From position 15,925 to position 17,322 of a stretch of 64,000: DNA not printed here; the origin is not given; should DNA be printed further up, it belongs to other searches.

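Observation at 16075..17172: Atypical eukaryotic-like kinase gene starting 7 nt after tRNA-Val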

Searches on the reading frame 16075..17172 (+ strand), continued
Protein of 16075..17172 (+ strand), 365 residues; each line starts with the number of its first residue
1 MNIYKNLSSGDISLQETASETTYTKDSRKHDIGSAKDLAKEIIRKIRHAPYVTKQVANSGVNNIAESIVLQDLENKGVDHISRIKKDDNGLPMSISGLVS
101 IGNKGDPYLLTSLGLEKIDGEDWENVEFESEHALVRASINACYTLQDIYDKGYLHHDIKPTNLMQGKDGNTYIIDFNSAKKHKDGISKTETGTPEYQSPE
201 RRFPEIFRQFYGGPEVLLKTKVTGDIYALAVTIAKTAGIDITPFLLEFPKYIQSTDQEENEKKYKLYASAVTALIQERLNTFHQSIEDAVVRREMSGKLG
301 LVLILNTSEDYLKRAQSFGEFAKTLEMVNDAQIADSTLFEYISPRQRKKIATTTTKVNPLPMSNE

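Call 64: find_homologous_proteins(query=A2, max_evalue=0.00001)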
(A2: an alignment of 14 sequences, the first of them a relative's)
Query A2 (14 sequences) (365 aa, profile of the alignment): 54 proteins with E <= 0.00001 among 6074 candidates.
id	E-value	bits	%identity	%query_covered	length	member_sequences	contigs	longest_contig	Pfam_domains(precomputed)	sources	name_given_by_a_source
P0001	4.6e-116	406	100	100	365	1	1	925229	PF00069.32,PF17667.8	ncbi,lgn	-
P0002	6.2e-115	402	86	100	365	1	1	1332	PF00069.32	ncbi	-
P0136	1.3e-102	361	28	77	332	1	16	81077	PF00069.32,PF03109.23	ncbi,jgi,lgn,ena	-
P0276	9.3e-12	63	26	35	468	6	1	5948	PF07714.24,PF00069.32,PF03109.23,PF14531.13,PF00027.36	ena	-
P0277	3.1e-11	61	27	35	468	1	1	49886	PF07714.24,PF00069.32,PF03109.23,PF00027.36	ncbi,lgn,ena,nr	ncbi:MAG TPA: cyclic nucleotide-binding domain-containing protein [Gammaproteobacteria bacterium]|nr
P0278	6.0e-11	60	27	35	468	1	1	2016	PF07714.24,PF00069.32,PF03109.23,PF00027.36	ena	-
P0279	1.5e-10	59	27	30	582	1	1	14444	PF07714.24,PF00069.32,PF03109.23,PF03793.25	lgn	-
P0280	1.0e-8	53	32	22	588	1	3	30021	PF07714.24,PF00069.32,PF14032.13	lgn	-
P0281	1.3e-8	52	32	22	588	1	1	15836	PF07714.24,PF00069.32,PF14032.13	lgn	-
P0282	1.8e-8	52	32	22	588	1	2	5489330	PF07714.24,PF00069.32,PF14032.13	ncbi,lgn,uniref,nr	ncbi:sensor domain-containing protein [Mycobacterium intracellulare]|uniref:serine/threonine-protein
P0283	2.1e-8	52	32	22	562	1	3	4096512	PF07714.24,PF00069.32,PF14032.13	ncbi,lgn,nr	ncbi:serine/threonine-protein kinase PknH [Mycobacterium sp. TKK-01-0059]|nr:serine/threonine-protei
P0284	2.2e-8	52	32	22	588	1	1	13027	PF07714.24,PF00069.32,PF14032.13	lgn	-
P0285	2.3e-8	52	32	22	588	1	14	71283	PF07714.24,PF00069.32,PF14032.13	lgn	-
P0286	2.3e-8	52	32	22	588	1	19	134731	PF07714.24,PF00069.32,PF14032.13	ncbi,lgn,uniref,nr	ncbi:sensor domain-containing protein [Mycobacterium intracellulare]|uniref:non-specific serine/thre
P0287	2.3e-8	52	32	22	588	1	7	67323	PF07714.24,PF00069.32,PF14032.13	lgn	-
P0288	2.3e-8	52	32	22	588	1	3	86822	PF07714.24,PF00069.32,PF14032.13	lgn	-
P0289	2.3e-8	52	32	22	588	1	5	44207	PF07714.24,PF00069.32,PF14032.13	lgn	-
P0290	2.3e-8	52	32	22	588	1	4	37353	PF07714.24,PF00069.32,PF14032.13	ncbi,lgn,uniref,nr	ncbi:serine/threonine-protein kinase PknH/PknJ [Mycobacterium intracellulare]|uniref:serine/threonin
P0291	2.3e-8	52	32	22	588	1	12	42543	PF07714.24,PF00069.32,PF14032.13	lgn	-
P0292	2.3e-8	52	32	22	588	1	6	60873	PF07714.24,PF00069.32,PF14032.13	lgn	-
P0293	2.3e-8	52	32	22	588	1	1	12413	PF07714.24,PF00069.32,PF14032.13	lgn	-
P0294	2.3e-8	52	32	22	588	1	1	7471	PF07714.24,PF00069.32,PF14032.13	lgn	-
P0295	2.3e-8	52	32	22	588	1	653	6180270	PF07714.24,PF00069.32,PF14032.13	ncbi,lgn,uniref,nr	ncbi:serine/threonine protein kinase [Mycobacterium intracellulare subsp. chimaera]|uniref:serine/th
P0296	2.3e-8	52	32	22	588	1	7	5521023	PF07714.24,PF00069.32,PF14032.13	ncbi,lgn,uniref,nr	ncbi:serine/threonine-protein kinase PknE [Mycobacterium intracellulare subsp. yongonense 05-1390]|u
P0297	2.3e-8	52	32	22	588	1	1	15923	PF07714.24,PF00069.32,PF14032.13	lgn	-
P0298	2.3e-8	52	32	22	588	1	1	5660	PF07714.24,PF00069.32,PF14032.13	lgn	-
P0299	2.3e-8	52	32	22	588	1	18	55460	PF07714.24,PF00069.32,PF14032.13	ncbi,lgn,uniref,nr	ncbi:serine/threonine-protein kinase PknH/PknJ [Mycobacterium intracellulare]|uniref:serine/threonin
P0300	2.3e-8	52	32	22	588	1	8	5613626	PF07714.24,PF00069.32,PF14032.13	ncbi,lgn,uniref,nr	ncbi:serine/threonine-protein kinase PknH/PknJ [Mycobacterium sp. MOTT36Y]|uniref:serine/threonine-p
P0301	2.3e-8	52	32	22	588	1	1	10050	PF07714.24,PF00069.32,PF14032.13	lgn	-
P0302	2.3e-8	52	32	22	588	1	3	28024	PF07714.24,PF00069.32,PF14032.13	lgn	-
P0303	2.3e-8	52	32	22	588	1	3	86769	PF07714.24,PF00069.32,PF14032.13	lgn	-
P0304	2.3e-8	52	32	22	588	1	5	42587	PF07714.24,PF00069.32,PF14032.13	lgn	-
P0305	2.3e-8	52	32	22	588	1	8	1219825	PF07714.24,PF00069.32,PF14032.13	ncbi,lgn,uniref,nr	ncbi:serine/threonine protein kinase [Mycobacterium intracellulare]|uniref:serine/threonine-protein 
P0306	2.3e-8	52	32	22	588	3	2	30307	PF07714.24,PF00069.32,PF14032.13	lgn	-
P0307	2.3e-8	52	32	22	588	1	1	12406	PF07714.24,PF00069.32,PF14032.13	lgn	-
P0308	2.3e-8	52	32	22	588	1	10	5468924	PF07714.24,PF00069.32,PF14032.13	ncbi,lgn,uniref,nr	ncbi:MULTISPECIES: serine/threonine-protein kinase PknH/PknJ [Mycobacterium]|uniref:serine/threonine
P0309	2.3e-8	52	32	22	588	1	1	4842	PF07714.24,PF00069.32,PF14032.13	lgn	-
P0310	2.3e-8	52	32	22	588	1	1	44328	PF07714.24,PF00069.32,PF14032.13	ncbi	-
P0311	2.3e-8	52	32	22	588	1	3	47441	PF07714.24,PF00069.32,PF14032.13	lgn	-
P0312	2.3e-8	52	32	22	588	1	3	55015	PF07714.24,PF00069.32,PF14032.13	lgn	-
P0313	2.3e-8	52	32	22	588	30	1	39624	PF07714.24,PF00069.32,PF14032.13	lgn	-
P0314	2.6e-8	51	32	22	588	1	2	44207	PF07714.24,PF00069.32,PF14032.13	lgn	-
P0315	2.8e-8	51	32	22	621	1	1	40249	PF07714.24,PF00069.32,PF14032.13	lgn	-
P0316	3.6e-8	51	32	22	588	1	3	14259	PF07714.24,PF00069.32,PF14032.13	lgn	-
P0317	2.3e-7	48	32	22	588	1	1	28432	PF07714.24,PF00069.32,PF14032.13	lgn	-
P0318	2.8e-7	48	28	27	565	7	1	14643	PF07714.24,PF00069.32,PF03109.23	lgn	-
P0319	6.1e-7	47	37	14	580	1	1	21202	PF07714.24,PF00069.32,PF03109.23,PF03793.25,PF01636.30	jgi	jgi:serine/threonine-protein kinase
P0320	1.2e-6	46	34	25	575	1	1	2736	PF14559.13,PF07714.24,PF00069.32,PF00498.32,PF03109.23,PF13432.13,PF13181.13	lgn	-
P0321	1.2e-6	46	34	25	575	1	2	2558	PF14559.13,PF07714.24,PF00069.32,PF00498.32,PF03109.23,PF13432.13,PF13181.13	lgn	-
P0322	1.4e-6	46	37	26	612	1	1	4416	PF07714.24,PF00069.32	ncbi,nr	ncbi:MAG TPA: protein kinase, partial [Polyangiales bacterium]|nr:protein kinase [Polyangiales bacte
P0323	2.5e-6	45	32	16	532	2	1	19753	PF07714.24,PF00069.32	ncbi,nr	ncbi:MAG: serine/threonine protein kinase [Nitrospirae bacterium]|nr:serine/threonine protein kinase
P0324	2.7e-6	45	36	22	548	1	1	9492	PF07714.24,PF00069.32,PF03781.23,PF01636.30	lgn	-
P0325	3.5e-6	44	34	26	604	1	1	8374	PF07714.24,PF00069.32,PF03109.23,PF01636.30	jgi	jgi:eukaryotic-like serine/threonine-protein kinase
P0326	3.9e-6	44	29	24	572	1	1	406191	PF07714.24,PF00069.32,PF22949.2,PF03109.23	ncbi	ncbi:pancreatic eIF-2alpha kinase [Carabus blaptoides fortunei]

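Call 66: find_encoding_contigs(protein=P0136, flank=8000, max_places=2)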
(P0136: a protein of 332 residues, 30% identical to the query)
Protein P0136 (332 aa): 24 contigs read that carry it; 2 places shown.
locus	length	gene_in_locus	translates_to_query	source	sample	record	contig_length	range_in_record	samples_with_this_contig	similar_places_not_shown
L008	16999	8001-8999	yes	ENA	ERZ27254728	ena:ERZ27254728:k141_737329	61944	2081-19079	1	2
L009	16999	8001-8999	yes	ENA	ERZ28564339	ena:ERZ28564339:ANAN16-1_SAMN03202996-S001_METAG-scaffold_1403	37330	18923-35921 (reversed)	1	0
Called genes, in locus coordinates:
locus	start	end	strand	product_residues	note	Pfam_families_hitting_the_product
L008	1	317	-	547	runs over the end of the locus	PF14885:GHL15, PF00404:Dockerin_1 (weak)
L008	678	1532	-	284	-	PF00892:EamA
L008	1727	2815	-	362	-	-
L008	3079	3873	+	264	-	-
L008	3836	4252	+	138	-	-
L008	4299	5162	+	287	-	PF05697:Trigger_N, PF05698:Trigger_C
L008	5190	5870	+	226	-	PF18904:DUF5660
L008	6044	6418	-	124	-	-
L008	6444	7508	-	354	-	-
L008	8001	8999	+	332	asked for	PF00069:Pkinase, PF03109:ABC1 (weak)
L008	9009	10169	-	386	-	PF04188:Mannosyl_trans2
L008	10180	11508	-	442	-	PF00496:SBP_bac_5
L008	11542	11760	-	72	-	PF03840:SecG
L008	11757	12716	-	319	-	PF01933:CofD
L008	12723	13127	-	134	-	PF04020:Phage_holin_4_2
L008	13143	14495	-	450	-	PF27096:UvrC_M, PF08459:UvrC_RNaseH_dom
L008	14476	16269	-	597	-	PF01841:Transglut_core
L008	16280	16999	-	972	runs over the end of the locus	PF00005:ABC_tran (faint), PF02463:SMC_N (faint), PF03193:RsgA_GTPase (faint), PF13304:AAA_21 (faint), PF13555:AAA_29 (faint), PF20703:nSTAND1 (faint), PF17760:UvrA_inter, PF17755:UvrA_DNA-bind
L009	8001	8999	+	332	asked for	PF00069:Pkinase, PF03109:ABC1 (weak)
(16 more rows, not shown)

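Call 67: find_encoding_contigs(protein=P0127, flank=8000, max_places=2)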
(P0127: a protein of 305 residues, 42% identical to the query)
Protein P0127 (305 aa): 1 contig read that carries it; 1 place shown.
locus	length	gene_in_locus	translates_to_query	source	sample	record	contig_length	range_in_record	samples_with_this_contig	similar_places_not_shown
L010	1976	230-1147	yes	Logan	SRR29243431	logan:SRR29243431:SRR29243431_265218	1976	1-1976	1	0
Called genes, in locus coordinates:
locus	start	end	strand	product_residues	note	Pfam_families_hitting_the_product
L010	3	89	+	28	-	?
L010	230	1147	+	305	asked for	PF00069:Pkinase, PF17667:Pkinase_fungal (weak)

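Call 68: find_encoding_contigs(protein=P0131, flank=8000, max_places=2)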
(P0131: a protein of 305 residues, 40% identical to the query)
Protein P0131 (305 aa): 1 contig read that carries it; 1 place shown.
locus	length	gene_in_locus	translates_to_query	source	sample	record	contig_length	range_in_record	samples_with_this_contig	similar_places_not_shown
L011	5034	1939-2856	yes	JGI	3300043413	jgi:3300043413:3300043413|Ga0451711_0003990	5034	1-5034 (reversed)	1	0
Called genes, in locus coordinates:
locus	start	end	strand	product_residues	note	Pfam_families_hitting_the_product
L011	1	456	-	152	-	?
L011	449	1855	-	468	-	-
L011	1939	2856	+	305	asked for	PF00069:Pkinase, PF01636:APH (faint), PF07714:PK_Tyr_Ser-Thr (weak), PF17667:Pkinase_fungal (faint)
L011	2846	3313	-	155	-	PF13673:Acetyltransf_10, PF00583:Acetyltransf_1, PF13508:Acetyltransf_7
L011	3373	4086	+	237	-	-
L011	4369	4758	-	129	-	PF01850:PIN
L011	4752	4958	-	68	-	-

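Call 71: find_encoding_contigs(protein=P0133, flank=8000, max_places=2)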
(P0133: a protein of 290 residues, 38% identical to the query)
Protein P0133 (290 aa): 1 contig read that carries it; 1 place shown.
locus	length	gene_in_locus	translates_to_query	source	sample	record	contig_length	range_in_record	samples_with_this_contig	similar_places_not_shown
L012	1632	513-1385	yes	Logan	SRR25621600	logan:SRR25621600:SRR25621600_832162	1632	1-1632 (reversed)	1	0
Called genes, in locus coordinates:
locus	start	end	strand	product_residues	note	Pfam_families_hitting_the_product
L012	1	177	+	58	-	?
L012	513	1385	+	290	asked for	PF00069:Pkinase, PF01636:APH (weak), PF07714:PK_Tyr_Ser-Thr (weak)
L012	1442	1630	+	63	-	?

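Call 72: find_encoding_contigs(protein=P0134, flank=8000, max_places=2)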
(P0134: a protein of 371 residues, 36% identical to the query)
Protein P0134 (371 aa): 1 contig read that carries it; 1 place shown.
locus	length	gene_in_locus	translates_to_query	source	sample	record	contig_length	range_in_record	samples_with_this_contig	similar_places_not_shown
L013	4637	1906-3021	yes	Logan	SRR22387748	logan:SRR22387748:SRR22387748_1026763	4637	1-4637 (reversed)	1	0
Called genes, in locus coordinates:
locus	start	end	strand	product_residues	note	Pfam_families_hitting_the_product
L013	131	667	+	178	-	-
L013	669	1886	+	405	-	PF26549:Tricorn_N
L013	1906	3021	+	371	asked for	PF00069:Pkinase, PF01636:APH (weak)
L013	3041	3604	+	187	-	PF00578:AhpC-TSA, PF08534:Redoxin, PF10417:1-cysPrx_C (weak)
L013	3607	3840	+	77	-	-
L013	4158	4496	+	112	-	-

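Call 73: find_encoding_contigs(protein=P0135, flank=8000, max_places=2)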
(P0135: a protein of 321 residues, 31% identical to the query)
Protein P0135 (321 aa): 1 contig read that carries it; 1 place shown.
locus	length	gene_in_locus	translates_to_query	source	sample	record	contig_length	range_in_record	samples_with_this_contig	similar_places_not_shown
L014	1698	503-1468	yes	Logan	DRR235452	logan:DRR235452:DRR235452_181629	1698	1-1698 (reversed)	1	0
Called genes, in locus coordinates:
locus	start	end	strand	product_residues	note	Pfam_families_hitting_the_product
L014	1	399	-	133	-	?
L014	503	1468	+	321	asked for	PF00069:Pkinase, PF07714:PK_Tyr_Ser-Thr (faint)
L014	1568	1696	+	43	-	?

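Call 75: predict_structure(alignment_id=A2)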
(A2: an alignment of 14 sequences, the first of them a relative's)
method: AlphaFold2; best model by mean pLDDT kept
length: 365 residues; sequences in the alignment: 14
mean_pLDDT: 81.1   pTM: 0.81
mean pLDDT of the five models: 81.1, 80.8, 80.7, 78.0, 77.6
residues with pLDDT >= 90: 167; 70-90: 115; 50-70: 45; < 50: 38
segments of 3 or more residues with pLDDT < 50: 1-3, 31-34, 48-55, 214-217, 349-365
pLDDT, mean of each block of 10 residues (from residue 1): 53 80 79 49 52 52 90 97 92 82 63 91 94 97 98 96 95 94 84 87 74 55 95 97 81 80 86 90 97 96 94 92 96 88 62 35 36
secondary structure, 60 per line:
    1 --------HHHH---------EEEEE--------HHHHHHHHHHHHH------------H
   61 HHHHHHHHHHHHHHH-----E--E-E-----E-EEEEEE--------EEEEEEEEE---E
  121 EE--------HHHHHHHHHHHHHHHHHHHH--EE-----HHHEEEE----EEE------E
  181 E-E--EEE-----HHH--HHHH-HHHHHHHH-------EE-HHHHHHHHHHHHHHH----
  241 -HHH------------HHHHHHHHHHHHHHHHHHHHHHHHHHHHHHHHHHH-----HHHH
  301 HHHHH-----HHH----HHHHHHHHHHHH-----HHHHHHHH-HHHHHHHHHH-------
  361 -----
elements in order: H9-12 E22-26 H35-47 H60-75 E94-99 E108-116 E120-122 H131-150 E163-166 E171-173 E186-188 H199-202 H204-211 H222-236 H257-291 H297-305 H318-329 H335-342 H344-353

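Call 83: fold_search(model_id=the predicted structure, library=pdb)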
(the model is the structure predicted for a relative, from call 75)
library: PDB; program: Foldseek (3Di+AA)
matches with E <= 10: 2000; with E <= 0.001: 1964
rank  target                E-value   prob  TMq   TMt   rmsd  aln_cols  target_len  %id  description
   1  5u94                  1.2e-10  1.00  0.43  0.59   7.8       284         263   16  Crystal structure of the Mycobacterium tuberculosis PASTA kinase PknB in complex with the potential theraputic kinase in (released 2017-12-20)
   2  2fum_B                5.6e-10  1.00  0.43  0.58   7.9       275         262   14  Catalytic domain of protein kinase PknB from Mycobacterium tuberculosis in complex with mitoxantrone (released 2006-08-01)
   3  2fum_A                7.3e-10  1.00  0.44  0.59   7.6       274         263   16  Catalytic domain of protein kinase PknB from Mycobacterium tuberculosis in complex with mitoxantrone (released 2006-08-01)
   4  7q52                  1.4e-09  1.00  0.42  0.48  10.8       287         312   16  Crystal structure of S/T protein kinase PknG from Mycobacterium tuberculosis in complex with inhibitor L2W (released 2022-06-22)
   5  1o6y                  1.9e-09  1.00  0.42  0.58   8.4       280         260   15  Catalytic domain of PknB kinase from Mycobacterium tuberculosis (released 2003-01-30)
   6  3lxp                  1.9e-09  1.00  0.45  0.56   8.1       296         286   13  Structural and Thermodynamic Characterization of the TYK2 and JAK3 Kinase Domains in Complex with CP-690550 and CMP-6 (released 2010-06-02)
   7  5f1z                  2.2e-09  1.00  0.44  0.56   7.1       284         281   12  Structure of TYK2 with inhibitor 16: 3-azanyl-5-[(2~{S})-3-methylbutan-2-yl]-7-[1-methyl-5-(2-oxidanylpropan-2-yl)pyrazo (released 2016-01-13)
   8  6ova                  3.5e-09  1.00  0.45  0.59   6.0       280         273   13  Crystal Structure of TYK2 with novel pyrrolidinone inhibitor (released 2020-02-12)
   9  6b2p                  3.7e-09  1.00  0.40  0.55   8.0       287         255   15  Dual Inhibition of the Essential Protein Kinases A and B in Mycobacterium tuberculosis (released 2018-02-14)
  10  9na6_D                3.7e-09  1.00  0.39  0.49   9.5       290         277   13  IRAK4 in Complex with Compound 34 (released 2025-05-28)
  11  5fm2                  5.1e-09  1.00  0.41  0.52   8.3       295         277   10  Crystal structure of hyper-phosphorylated RET kinase domain with (proximal) juxtamembrane segment (released 2016-12-28)
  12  5uit_B                5.7e-09  1.00  0.43  0.54   8.7       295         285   13  Crystal structure of IRAK4 in complex with compound 14 (released 2017-05-24)
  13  3ori_A                6.0e-09  1.00  0.42  0.56   8.0       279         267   15  Mycobacterium tuberculosis PknB kinase domain L33D mutant (crystal form 1) (released 2010-12-15)
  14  7dhl                  6.0e-09  1.00  0.43  0.53   8.1       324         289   12  Crystal structure of FGFR3 in complex with pyrimidine derivative (released 2021-02-03)
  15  2x2m_A                6.0e-09  1.00  0.42  0.52   7.9       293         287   11  Crystal Structure of phosphorylated RET tyrosine kinase domain with inhibitor (released 2010-02-09)
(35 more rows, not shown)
